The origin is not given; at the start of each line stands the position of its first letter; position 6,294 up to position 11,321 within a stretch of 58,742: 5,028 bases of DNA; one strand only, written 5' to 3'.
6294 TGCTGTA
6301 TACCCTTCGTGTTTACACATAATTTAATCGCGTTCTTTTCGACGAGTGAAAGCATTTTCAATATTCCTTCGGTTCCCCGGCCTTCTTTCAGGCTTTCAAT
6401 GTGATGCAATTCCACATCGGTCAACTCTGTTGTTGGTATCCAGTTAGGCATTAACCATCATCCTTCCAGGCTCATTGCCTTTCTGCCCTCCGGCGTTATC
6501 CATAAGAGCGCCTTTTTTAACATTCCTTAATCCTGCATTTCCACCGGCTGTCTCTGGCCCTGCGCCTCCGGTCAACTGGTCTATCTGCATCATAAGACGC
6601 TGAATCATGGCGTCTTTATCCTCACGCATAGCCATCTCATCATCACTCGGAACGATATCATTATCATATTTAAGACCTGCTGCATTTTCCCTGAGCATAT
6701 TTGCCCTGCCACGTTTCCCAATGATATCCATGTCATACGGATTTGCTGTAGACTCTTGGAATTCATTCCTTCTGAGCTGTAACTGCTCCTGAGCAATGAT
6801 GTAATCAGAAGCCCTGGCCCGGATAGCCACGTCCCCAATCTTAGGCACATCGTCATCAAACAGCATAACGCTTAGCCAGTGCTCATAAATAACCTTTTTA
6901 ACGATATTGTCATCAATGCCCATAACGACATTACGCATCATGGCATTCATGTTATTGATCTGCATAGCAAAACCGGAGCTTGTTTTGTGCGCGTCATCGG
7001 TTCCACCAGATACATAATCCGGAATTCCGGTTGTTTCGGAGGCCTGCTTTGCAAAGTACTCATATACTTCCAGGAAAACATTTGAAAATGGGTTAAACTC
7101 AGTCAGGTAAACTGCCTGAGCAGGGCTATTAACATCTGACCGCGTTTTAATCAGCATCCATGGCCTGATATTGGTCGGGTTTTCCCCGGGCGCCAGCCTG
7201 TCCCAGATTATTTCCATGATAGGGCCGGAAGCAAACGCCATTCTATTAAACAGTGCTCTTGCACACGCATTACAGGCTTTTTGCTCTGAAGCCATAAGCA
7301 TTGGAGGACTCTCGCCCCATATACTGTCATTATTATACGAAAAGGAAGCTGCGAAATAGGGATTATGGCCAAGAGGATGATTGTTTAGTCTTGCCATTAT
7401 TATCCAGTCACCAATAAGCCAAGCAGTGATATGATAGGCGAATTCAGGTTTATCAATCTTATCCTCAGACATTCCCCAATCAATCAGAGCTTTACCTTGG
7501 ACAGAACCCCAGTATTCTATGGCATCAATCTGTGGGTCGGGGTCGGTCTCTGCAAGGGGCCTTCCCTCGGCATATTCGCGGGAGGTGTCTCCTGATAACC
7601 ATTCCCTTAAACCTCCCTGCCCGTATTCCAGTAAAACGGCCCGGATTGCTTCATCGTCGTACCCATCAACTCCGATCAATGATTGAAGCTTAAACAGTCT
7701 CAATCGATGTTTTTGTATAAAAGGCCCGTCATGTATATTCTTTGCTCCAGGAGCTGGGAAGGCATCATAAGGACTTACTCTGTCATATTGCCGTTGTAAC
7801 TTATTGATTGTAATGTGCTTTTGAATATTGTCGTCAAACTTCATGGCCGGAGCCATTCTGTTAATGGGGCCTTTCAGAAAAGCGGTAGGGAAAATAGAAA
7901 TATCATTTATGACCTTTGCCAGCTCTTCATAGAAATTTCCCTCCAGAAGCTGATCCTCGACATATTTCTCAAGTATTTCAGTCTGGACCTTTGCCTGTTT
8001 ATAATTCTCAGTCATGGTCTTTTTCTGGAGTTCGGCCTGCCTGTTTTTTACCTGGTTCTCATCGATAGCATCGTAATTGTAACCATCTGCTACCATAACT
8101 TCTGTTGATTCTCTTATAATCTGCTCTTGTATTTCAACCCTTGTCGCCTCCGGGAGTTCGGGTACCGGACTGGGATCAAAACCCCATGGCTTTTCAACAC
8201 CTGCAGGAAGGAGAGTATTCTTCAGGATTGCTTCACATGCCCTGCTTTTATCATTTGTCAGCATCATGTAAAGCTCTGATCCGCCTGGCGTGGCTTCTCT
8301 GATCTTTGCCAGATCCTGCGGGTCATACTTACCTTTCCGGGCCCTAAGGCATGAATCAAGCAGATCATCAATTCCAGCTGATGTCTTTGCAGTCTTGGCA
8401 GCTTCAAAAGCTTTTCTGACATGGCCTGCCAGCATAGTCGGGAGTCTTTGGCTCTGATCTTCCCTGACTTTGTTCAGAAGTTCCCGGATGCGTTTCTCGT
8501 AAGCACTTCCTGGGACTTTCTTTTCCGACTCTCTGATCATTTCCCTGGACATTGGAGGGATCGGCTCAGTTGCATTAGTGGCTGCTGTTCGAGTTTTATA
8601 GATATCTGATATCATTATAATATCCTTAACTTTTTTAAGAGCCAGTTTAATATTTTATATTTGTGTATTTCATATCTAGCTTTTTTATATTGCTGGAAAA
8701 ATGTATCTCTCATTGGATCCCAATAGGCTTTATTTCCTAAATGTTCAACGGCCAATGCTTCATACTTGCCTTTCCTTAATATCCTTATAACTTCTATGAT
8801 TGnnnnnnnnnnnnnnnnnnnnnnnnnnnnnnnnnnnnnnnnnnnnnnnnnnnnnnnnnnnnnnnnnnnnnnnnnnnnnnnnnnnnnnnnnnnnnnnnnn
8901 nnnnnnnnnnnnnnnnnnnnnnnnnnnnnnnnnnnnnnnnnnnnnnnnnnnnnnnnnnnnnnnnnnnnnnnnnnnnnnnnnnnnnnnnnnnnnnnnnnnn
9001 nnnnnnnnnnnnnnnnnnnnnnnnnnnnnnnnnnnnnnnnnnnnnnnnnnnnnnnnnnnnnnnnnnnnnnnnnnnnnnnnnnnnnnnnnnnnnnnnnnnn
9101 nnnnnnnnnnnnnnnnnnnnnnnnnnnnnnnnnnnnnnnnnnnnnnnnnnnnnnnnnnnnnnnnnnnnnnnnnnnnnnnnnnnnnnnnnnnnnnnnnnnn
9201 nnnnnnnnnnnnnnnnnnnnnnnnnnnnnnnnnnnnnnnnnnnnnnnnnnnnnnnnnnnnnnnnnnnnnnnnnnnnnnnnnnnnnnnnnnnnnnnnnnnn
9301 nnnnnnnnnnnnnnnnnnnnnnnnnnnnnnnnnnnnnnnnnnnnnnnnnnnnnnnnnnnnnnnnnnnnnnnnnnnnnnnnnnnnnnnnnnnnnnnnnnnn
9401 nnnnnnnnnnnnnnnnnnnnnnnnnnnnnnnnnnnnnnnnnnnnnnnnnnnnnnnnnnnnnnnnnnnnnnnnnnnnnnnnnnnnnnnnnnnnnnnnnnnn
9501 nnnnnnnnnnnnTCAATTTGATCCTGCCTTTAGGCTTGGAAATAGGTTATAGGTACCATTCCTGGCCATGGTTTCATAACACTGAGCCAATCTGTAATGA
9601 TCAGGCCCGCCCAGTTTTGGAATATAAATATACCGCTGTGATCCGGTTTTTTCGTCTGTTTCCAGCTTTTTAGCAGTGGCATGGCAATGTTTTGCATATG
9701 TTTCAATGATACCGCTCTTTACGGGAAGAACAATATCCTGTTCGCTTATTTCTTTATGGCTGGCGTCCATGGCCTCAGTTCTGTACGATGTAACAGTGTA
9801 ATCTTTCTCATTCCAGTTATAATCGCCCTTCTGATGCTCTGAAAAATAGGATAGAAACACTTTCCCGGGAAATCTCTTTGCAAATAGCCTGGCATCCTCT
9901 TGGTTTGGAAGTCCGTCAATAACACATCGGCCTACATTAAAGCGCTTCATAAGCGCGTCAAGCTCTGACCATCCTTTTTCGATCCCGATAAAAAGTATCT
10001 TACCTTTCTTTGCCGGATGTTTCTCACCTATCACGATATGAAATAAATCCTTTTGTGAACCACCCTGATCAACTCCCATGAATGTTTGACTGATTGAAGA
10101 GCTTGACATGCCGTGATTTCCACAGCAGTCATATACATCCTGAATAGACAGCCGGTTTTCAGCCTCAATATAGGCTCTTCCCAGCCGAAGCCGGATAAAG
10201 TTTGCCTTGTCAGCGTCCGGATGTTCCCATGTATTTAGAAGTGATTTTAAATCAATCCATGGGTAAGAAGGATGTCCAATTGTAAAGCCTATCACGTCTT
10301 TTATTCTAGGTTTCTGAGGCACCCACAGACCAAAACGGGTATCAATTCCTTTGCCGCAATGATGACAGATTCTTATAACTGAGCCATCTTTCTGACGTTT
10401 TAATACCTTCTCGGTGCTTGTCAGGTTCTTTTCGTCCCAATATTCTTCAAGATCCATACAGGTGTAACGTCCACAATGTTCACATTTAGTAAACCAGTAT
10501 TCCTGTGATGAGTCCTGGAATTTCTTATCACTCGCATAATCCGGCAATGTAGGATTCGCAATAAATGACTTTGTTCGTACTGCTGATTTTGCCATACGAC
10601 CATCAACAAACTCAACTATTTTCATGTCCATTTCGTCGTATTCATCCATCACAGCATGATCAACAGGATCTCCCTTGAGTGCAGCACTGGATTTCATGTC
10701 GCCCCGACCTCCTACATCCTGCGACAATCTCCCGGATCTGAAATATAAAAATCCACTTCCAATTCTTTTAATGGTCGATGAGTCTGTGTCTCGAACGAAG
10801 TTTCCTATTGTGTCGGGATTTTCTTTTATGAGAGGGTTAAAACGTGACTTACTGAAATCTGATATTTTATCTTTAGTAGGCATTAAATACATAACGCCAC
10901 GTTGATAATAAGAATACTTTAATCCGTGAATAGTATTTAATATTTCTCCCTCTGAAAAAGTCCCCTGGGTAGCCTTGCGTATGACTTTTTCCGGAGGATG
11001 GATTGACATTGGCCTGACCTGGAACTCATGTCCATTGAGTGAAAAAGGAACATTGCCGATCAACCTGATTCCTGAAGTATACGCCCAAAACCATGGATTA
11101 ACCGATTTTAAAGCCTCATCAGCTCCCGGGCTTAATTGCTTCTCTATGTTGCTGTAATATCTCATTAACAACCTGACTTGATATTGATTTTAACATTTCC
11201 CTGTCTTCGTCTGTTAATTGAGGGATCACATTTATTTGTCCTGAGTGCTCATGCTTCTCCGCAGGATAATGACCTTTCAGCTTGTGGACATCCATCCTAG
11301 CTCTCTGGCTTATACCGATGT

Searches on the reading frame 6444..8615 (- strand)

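Call 66: search_protein_families(library=phrogs, proteins=[window:6444-8615:-], max_evalue=0.00001)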
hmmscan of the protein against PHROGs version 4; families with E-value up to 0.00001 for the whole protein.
window:6444-8615:- (723 aa): 2 families
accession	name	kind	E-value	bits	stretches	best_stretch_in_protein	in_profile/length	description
phrog_332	-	connector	6.7e-39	134.7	1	61-695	9-547/560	head-tail adaptor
phrog_1216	-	head and packaging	4e-07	29.9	1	362-553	298-479/714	portal protein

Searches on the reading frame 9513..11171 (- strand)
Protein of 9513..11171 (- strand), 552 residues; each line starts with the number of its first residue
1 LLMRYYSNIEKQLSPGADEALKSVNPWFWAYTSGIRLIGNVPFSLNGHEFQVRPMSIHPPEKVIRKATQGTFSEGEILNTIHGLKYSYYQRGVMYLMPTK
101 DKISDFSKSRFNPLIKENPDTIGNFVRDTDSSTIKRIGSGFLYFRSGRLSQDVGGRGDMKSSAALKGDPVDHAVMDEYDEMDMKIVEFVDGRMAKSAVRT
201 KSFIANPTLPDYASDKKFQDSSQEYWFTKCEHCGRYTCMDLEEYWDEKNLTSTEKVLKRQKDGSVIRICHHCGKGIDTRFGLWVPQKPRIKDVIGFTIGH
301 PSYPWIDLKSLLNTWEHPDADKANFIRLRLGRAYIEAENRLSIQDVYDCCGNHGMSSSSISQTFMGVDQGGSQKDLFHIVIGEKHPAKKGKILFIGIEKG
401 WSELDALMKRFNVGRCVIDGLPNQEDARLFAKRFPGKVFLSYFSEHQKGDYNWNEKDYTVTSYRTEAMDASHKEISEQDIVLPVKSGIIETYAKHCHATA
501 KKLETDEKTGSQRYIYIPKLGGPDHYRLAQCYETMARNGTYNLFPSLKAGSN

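Call 66: search_protein_families(library=phrogs, proteins=[window:9513-11171:-], max_evalue=0.00001)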
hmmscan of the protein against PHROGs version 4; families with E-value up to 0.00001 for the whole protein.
window:9513-11171:- (552 aa): 3 families
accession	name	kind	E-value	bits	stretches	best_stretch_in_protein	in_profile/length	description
phrog_675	-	head and packaging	7.8e-86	289.6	1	37-536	33-546/576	terminase large subunit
phrog_12876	-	head and packaging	6.9e-16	59.6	1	99-286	2-187/235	terminase large subunit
phrog_15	-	head and packaging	5.9e-11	42.4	1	91-349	429-700/1330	terminase large subunit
